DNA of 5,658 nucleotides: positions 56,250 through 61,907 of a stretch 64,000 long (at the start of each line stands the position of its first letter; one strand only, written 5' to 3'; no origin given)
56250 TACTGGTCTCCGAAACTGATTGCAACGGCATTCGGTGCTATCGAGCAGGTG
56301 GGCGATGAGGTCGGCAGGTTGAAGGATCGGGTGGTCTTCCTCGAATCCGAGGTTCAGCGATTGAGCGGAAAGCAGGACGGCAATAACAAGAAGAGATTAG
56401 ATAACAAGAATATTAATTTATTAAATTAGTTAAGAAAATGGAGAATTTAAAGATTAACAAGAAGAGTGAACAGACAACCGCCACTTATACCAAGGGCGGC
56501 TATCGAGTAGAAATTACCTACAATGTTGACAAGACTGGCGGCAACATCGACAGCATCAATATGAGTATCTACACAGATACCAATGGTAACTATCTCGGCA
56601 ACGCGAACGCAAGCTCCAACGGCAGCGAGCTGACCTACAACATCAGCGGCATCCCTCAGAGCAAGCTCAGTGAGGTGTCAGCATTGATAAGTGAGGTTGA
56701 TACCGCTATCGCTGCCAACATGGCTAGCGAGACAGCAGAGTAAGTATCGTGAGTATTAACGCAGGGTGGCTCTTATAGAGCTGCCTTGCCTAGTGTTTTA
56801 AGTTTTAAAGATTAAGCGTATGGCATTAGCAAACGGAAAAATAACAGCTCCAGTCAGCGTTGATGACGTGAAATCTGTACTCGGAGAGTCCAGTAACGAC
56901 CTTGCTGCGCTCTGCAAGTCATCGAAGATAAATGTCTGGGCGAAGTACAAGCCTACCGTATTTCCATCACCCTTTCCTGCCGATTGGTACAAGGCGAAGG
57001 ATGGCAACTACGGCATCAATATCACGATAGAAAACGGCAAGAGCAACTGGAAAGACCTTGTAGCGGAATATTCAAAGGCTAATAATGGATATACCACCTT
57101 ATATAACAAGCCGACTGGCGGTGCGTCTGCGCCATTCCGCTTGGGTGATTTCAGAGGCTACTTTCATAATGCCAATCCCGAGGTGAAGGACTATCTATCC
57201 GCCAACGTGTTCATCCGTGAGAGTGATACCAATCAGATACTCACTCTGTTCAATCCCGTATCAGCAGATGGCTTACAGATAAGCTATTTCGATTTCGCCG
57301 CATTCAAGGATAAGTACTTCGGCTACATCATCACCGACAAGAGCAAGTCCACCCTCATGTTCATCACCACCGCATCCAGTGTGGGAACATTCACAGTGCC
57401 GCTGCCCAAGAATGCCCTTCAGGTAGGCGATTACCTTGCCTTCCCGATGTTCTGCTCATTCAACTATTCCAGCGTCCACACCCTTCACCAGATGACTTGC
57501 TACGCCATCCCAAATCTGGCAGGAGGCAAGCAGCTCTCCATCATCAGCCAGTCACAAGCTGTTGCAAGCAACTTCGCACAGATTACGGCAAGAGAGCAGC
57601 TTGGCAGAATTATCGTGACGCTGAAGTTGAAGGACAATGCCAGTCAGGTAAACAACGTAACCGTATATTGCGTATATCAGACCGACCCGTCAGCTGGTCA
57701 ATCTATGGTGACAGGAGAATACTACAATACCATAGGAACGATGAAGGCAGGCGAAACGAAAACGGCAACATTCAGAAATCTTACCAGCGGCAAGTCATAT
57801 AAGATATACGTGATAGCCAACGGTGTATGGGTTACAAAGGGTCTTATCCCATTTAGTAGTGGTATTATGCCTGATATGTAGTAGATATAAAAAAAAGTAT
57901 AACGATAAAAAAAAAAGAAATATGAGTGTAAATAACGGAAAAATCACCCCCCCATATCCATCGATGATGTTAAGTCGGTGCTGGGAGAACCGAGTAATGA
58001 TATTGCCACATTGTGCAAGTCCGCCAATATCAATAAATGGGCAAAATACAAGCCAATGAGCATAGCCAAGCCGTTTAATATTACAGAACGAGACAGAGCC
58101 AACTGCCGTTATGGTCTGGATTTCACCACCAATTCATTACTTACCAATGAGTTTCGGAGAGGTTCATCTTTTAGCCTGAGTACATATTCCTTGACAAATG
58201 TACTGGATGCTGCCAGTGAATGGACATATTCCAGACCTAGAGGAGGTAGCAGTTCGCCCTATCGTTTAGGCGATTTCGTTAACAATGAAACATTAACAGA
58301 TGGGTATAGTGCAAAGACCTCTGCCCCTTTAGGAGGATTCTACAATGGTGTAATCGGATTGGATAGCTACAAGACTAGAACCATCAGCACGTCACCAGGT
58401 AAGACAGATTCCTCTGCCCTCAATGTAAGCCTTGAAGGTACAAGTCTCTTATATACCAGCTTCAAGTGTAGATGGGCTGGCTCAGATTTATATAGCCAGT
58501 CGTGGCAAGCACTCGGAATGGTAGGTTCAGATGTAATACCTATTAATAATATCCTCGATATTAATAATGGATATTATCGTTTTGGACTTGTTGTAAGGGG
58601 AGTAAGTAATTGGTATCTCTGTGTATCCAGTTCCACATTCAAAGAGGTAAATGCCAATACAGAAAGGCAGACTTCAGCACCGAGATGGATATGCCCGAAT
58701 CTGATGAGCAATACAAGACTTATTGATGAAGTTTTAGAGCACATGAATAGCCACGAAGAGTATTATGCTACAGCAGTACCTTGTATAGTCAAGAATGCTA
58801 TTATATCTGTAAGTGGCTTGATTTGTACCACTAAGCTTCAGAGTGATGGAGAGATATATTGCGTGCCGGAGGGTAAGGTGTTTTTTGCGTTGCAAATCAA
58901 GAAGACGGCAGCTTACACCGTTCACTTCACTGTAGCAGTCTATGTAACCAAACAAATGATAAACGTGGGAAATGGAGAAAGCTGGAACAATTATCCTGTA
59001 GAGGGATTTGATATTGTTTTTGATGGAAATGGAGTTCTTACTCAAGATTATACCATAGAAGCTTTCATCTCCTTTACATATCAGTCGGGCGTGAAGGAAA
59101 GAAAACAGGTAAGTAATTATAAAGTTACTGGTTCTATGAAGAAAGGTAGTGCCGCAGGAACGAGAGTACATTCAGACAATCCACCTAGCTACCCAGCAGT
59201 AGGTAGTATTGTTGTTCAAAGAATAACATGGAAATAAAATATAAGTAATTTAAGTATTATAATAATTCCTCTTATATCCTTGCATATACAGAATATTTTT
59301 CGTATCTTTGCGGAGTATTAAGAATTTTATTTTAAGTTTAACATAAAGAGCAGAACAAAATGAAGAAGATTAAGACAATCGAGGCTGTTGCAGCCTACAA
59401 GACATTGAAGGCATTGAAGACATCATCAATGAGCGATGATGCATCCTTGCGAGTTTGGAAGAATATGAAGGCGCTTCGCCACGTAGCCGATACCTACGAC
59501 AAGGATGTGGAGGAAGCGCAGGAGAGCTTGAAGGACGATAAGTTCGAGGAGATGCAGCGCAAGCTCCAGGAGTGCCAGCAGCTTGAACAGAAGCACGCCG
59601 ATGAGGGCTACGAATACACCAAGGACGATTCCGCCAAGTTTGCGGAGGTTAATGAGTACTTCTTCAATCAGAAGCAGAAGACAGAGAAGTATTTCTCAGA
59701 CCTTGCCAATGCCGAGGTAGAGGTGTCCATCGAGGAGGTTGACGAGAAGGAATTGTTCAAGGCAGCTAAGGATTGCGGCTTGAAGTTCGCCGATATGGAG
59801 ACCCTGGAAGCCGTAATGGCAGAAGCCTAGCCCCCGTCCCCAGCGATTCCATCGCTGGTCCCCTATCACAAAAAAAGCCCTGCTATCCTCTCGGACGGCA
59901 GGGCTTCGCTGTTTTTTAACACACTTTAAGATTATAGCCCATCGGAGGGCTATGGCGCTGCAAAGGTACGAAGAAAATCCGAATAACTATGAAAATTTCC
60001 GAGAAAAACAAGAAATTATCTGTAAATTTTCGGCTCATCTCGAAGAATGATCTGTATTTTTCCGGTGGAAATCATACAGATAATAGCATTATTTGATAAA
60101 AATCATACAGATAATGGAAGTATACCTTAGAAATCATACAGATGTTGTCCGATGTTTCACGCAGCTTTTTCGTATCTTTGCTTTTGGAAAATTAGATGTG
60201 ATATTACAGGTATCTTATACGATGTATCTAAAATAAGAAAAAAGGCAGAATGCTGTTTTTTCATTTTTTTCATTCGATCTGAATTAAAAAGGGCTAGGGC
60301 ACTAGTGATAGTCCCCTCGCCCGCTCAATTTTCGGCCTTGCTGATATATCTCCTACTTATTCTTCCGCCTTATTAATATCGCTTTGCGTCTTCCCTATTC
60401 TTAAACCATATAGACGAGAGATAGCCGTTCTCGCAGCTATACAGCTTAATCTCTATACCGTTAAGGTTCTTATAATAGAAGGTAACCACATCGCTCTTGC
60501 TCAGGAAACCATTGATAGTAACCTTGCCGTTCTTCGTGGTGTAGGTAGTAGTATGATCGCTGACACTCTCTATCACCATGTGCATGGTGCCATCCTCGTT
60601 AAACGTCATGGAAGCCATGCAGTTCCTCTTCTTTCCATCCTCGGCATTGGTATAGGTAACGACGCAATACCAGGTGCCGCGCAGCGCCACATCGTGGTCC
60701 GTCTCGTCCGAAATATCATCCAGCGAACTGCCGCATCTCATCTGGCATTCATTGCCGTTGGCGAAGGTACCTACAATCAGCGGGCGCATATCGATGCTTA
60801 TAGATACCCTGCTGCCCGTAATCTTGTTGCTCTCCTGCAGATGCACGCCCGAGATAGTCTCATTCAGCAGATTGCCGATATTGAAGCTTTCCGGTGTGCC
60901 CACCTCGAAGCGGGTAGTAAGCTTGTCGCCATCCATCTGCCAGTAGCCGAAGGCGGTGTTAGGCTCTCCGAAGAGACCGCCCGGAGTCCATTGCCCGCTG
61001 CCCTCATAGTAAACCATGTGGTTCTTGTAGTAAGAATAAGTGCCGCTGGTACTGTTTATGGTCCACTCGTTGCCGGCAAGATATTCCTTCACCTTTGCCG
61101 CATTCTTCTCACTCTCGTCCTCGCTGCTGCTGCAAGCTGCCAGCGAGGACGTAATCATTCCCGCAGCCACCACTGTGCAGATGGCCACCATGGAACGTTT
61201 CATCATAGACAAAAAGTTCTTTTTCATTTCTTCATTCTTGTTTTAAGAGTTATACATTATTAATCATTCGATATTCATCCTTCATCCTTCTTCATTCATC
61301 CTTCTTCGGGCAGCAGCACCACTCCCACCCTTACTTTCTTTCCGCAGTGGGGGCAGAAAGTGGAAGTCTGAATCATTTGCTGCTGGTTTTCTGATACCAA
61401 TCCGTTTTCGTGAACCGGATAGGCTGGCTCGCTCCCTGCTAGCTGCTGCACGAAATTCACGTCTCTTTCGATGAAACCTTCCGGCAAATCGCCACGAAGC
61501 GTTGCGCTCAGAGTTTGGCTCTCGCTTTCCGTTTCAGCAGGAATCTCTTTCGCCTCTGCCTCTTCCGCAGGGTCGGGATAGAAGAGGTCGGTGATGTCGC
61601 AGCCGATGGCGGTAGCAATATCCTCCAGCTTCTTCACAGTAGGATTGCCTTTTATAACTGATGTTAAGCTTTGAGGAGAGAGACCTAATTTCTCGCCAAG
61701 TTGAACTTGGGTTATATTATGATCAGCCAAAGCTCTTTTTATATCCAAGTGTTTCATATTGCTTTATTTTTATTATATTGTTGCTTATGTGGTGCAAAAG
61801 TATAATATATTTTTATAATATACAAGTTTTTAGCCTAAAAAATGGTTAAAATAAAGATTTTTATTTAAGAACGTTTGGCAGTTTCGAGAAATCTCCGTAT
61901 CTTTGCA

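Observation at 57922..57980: C7 homopolymer tract splits a receptor-binding-like gene: phase variation or -1 frameshifting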

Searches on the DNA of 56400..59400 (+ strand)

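Call 4: search_dna_similar(query=window:56400-59400:+, collection=phages, mode=near)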
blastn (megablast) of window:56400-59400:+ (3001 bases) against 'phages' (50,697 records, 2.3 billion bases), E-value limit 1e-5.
Records with a match: 1; places in all: 1; records where one place covers at least 80% of the query: 0.
Best place of each record, by identity: 80-90% 1.
By first word of the organism name: Bacteriophage 1.
By host as written in the record: - 1.
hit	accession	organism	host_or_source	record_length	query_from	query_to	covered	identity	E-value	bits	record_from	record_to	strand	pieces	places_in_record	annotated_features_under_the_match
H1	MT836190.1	Bacteriophage sp.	human fecal samples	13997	2937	3000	2%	86.6%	2e-9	71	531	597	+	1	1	record has no annotation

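Call 70: search_rna_families(source=window, start=57700, end=58300, threshold=evalue, max_evalue=1)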
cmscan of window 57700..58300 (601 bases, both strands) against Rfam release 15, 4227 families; matches with E-value up to 1: 0.
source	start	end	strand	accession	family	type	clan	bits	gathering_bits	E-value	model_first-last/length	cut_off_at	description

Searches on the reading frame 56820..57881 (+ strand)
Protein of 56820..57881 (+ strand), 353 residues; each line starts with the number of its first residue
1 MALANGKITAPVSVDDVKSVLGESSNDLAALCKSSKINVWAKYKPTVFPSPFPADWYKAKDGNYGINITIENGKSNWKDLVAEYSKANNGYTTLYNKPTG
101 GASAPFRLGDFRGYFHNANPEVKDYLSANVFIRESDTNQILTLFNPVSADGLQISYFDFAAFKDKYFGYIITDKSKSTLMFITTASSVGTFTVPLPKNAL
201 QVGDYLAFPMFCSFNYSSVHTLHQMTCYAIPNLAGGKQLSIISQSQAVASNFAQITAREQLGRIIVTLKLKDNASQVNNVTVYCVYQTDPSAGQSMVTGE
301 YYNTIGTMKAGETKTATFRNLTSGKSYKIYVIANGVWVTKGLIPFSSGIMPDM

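Call 7: search_protein_families(library=pfam, proteins=[window:56820-57881:+], max_evalue=0.01)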
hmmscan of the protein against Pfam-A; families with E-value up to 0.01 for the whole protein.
window:56820-57881:+ (353 aa): 1 family
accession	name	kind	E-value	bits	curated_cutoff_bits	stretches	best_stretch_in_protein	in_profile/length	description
PF06321.17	P_gingi_FimA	-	0.0015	19.2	21.4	1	275-334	27-81/153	Major fimbrial subunit protein (FimA)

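Call 8: find_encoding_contigs(protein=window:56820-57881:+, flank=4000, max_places=10)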
Protein window:56820-57881:+ (353 aa): 4 contigs read that carry it; 1 place shown.
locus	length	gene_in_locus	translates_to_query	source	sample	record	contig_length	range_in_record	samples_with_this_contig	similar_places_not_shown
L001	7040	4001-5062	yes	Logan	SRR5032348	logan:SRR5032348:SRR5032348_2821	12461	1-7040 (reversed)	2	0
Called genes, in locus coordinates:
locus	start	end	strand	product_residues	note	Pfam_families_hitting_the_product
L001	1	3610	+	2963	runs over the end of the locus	-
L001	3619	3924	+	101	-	-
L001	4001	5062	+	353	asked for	-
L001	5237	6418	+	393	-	-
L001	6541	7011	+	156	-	-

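Call 15: search_protein_families(library=phrogs, proteins=[window:56820-57881:+], max_evalue=0.001)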
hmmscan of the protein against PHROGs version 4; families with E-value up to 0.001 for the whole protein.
window:56820-57881:+ (353 aa): 0 families

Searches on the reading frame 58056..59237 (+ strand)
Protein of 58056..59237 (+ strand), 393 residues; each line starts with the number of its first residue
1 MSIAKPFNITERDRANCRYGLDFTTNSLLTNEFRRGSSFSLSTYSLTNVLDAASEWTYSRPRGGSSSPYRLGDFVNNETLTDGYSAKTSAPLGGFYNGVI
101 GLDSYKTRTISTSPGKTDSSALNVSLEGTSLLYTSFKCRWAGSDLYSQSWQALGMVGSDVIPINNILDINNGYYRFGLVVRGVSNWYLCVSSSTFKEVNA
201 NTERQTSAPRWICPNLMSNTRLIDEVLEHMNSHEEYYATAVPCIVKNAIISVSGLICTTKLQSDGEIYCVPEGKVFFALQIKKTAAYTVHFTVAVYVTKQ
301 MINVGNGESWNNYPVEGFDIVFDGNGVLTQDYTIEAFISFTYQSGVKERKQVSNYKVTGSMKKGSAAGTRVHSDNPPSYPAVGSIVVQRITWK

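Call 79: find_encoding_contigs(protein=window:58056-59237:+, flank=3000, max_places=10)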
Protein window:58056-59237:+ (393 aa): 4 contigs read that carry it; 1 place shown.
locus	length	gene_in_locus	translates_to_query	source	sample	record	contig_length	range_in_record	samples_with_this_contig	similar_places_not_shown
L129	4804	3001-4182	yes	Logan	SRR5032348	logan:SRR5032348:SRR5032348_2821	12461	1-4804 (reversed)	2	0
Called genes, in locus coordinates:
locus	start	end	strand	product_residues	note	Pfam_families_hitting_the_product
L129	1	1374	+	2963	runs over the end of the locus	-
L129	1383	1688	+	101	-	-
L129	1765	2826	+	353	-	-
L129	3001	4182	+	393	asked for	-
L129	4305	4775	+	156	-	-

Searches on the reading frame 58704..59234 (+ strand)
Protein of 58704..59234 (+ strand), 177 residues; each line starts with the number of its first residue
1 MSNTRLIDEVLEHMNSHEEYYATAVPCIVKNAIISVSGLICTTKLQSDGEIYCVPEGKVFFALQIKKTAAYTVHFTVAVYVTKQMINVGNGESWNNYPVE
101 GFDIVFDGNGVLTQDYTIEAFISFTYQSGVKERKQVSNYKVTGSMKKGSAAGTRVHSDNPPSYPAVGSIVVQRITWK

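Call 82: predict_structure(alignment_id=A2)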
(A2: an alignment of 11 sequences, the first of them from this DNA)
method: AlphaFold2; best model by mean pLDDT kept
length: 177 residues; sequences in the alignment: 11
mean_pLDDT: 78.2   pTM: 0.55
mean pLDDT of the five models: 78.2, 76.9, 75.8, 74.7, 60.8
residues with pLDDT >= 90: 48; 70-90: 79; 50-70: 46; < 50: 4
segments of 3 or more residues with pLDDT < 50: 1-4
pLDDT, mean of each block of 10 residues (from residue 1): 55 66 77 77 80 67 67 86 68 67 90 90 82 85 92 89 84 92
secondary structure, 60 per line:
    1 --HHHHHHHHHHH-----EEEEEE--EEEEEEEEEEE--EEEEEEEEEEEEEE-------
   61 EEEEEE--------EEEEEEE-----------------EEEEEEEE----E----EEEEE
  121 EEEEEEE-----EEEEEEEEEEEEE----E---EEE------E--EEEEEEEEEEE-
elements in order: H3-13 E19-24 E27-37 E40-53 E61-66 E75-81 E99-106 E116-127 E133-145 E154-156 E166-176

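Call 84: fold_search(model_id=the predicted structure, library=pdb)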
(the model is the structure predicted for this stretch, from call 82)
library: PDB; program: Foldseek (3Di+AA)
matches with E <= 10: 829; with E <= 0.001: 0
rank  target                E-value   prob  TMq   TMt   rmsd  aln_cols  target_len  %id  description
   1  6v1v_A                6.3e-02  0.15  0.15  0.06  18.2       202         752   15  VIP3B (VIP3B_2160) adapted for crystallization (released 2019-12-18)
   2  4r7v                  1.2e-01  0.16  0.15  0.17  13.9       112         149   11  Crystal structure of N-lobe of human ARRDC3(1-165) (released 2014-10-01)
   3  8fuu                  1.2e-01  0.10  0.15  0.10  25.3       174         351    9  Crystal structure of Xenopus laevis arrestin 1 - P3221 crystal form (released 2024-07-24)
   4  3wov                  1.3e-01  0.09  0.12  0.07  20.3       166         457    9  Crystal structure of the C-terminal globular domain of oligosaccharyltransferase (PaAglB-L, Q9V250_PYRAB, PAB2202) from  (released 2014-01-22)
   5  7ui8_A                1.6e-01  0.14  0.17  0.22  13.9       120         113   12  Intramolecular ester bond-containing repeat domain from E. columbae adhesin (split and religated) (released 2023-04-05)
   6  6v1v_B                1.9e-01  0.10  0.14  0.07  15.7       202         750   14  VIP3B (VIP3B_2160) adapted for crystallization (released 2019-12-18)
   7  1w90_A                2.4e-01  0.10  0.14  0.15  15.2       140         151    9  CBM29-2 mutant D114A: Probing the Mechanism of Ligand Recognition by Family 29 Carbohydrate Binding Modules (released 2005-03-18)
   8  4gei                  2.5e-01  0.07  0.14  0.14  13.2       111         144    9  N-terminal domain of VDUP-1 (released 2013-02-27)
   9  4k3u_A                2.7e-01  0.10  0.13  0.08  15.7       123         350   10  Peptidoglycan O-acetylesterase in action, 30 min (released 2014-09-03)
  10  9qxq                  2.8e-01  0.08  0.14  0.04  14.8       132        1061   11  native structure of full-length pesticidal protein Cry1Ca18 at pH9, from crystals formed in vivo (released 2026-02-11)
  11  8f9l_A                2.9e-01  0.63  0.28  0.33   8.0       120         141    9  Intramolecular ester bond-containing repeat domain from Gemella massiliensis adhesin (released 2024-06-19)
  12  2w47_A                2.9e-01  0.16  0.19  0.22  12.9       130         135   14  Clostridium thermocellum CBM35 in complex with delta-4,5- anhydrogalacturonic acid (released 2009-01-27)
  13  4c47_B                2.9e-01  0.16  0.20  0.19  19.8       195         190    7  Salmonella enterica trimeric lipoprotein SadB (released 2014-01-08)
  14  1xvs_A                2.9e-01  0.15  0.18  0.23  14.4       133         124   10  Crystal structure of apaG Protein from Vibrio cholerae (released 2004-12-14)
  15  7lny_A                3.1e-01  0.25  0.19  0.21   7.5        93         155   17  Apo structure of the Histone chaperone ASF1A residues 1-155 (released 2022-02-16)
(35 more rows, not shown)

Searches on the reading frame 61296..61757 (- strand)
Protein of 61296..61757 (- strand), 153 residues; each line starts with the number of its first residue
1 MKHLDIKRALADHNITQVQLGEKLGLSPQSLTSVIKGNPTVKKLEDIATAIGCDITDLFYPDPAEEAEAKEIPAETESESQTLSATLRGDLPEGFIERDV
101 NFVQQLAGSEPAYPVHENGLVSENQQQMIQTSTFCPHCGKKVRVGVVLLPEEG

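Call 7: search_protein_families(library=pfam, proteins=[window:61296-61757:-], max_evalue=0.01)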
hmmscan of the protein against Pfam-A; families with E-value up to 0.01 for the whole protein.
window:61296-61757:- (153 aa): 5 families
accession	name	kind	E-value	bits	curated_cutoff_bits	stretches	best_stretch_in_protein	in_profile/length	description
PF01381.28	HTH_3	-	2.1e-09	37.7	23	1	6-58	1-55/55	Helix-turn-helix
PF13443.12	HTH_26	-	4.1e-08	33.8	22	1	6-61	2-60/63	Cro/C1-type HTH DNA-binding domain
PF13693.12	HTH_35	-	0.0022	18.4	25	1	4-59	5-59/75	Winged helix-turn-helix DNA-binding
PF12802.13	MarR_2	-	0.0031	18.1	27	1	9-36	13-42/61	MarR family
PF13240.11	Zn_Ribbon_1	-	0.0066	16.7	25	0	132-141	13-22/23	zinc-ribbon domain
